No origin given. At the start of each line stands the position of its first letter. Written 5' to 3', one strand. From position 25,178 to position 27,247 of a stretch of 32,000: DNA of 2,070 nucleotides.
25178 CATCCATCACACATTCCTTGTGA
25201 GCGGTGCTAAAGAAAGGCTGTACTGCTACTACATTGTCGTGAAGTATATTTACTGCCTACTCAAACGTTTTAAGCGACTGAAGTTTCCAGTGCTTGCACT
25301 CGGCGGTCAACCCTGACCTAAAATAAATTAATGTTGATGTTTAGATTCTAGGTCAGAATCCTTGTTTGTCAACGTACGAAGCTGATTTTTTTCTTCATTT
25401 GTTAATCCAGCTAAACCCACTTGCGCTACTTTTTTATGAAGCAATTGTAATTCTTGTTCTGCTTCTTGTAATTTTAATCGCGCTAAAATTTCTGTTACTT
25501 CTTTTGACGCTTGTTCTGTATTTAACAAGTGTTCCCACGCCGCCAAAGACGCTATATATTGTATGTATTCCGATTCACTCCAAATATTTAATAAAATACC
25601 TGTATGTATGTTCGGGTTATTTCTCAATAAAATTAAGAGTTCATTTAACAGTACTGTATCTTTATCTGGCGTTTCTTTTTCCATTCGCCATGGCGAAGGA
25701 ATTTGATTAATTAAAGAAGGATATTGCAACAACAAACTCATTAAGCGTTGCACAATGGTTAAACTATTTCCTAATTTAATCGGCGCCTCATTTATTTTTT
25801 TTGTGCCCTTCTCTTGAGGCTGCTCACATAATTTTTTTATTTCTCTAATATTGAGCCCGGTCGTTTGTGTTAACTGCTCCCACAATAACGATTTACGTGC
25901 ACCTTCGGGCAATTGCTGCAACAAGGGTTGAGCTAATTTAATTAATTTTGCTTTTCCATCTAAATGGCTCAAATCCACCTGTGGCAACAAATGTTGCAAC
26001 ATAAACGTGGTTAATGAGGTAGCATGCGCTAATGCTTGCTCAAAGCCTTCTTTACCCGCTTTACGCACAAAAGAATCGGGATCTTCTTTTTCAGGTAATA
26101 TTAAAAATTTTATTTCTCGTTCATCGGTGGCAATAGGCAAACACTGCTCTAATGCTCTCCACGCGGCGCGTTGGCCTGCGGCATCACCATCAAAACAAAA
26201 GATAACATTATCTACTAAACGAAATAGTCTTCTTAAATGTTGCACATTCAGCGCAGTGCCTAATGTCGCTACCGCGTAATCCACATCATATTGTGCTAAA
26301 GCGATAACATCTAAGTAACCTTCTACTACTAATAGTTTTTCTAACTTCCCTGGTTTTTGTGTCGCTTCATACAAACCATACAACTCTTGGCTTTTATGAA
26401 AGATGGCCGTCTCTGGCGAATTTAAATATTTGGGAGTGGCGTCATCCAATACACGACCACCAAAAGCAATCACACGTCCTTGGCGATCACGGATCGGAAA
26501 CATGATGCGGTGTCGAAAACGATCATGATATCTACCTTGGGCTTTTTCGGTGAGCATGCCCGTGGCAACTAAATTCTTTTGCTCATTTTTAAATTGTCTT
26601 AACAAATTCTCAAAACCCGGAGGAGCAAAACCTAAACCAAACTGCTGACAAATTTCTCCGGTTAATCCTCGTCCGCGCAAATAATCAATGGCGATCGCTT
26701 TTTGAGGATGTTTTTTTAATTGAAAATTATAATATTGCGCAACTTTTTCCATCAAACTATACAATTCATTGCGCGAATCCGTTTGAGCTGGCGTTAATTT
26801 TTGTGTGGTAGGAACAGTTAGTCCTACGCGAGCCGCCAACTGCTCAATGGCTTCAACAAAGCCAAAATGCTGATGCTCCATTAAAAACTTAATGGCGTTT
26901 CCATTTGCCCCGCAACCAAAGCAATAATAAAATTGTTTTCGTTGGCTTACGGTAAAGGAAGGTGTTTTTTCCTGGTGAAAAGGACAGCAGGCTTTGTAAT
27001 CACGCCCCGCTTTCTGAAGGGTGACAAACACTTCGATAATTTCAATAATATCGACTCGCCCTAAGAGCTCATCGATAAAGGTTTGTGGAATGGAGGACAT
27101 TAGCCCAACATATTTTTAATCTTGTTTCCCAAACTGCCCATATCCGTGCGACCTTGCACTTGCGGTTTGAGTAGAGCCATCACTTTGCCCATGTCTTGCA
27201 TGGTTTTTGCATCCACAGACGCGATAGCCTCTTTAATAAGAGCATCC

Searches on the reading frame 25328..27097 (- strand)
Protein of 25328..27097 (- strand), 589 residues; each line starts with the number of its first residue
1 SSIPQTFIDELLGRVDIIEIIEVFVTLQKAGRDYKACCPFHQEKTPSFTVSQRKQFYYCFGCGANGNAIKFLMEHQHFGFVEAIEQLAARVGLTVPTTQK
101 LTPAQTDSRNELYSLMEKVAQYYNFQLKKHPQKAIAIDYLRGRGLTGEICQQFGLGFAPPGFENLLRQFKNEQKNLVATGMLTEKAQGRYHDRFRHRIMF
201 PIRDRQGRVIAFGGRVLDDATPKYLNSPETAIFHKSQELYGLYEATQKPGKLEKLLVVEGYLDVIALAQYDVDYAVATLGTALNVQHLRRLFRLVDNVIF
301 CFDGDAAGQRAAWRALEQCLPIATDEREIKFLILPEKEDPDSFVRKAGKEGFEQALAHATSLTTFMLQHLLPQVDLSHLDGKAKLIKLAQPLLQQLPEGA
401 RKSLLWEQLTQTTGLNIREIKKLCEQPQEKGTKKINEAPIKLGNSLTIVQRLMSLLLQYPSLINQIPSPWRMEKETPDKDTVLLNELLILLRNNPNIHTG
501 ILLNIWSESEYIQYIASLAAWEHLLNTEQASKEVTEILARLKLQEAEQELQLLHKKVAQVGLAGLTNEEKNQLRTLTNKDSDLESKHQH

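Call 62: search_protein_families(library=pfam, proteins=[window:25328-27097:-], max_evalue=0.001)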
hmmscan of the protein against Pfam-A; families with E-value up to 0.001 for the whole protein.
window:25328-27097:- (589 aa): 8 families
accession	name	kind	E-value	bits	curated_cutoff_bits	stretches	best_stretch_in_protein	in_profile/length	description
PF08275.17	DNAG_N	-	3.5e-41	140.7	26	1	122-245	1-127/128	DNA primase catalytic core, N-terminal domain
PF01807.25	Zn_ribbon_DnaG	-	1.5e-39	134.2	24.9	1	4-99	2-97/98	CHC2 zinc finger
PF08278.16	DnaG_DnaB_bind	-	3.4e-20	73.1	29.1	1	450-576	2-124/124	DNA primase DnaG DnaB-binding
PF13155.12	Toprim_2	-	8.1e-18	65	22.1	1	257-343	2-87/88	Toprim-like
PF13662.12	Toprim_4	-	1.1e-16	61.2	25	1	254-320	2-75/85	Toprim domain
PF01751.28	Toprim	-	3.5e-16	59.6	23.1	1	255-325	2-86/96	Toprim domain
PF13362.12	Toprim_3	-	4.7e-09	37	27.2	1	255-350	2-95/95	Toprim domain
PF10410.14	DnaB_bind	-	1.8e-08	34.9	20.6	1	365-415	3-53/56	DnaB-helicase binding domain of primase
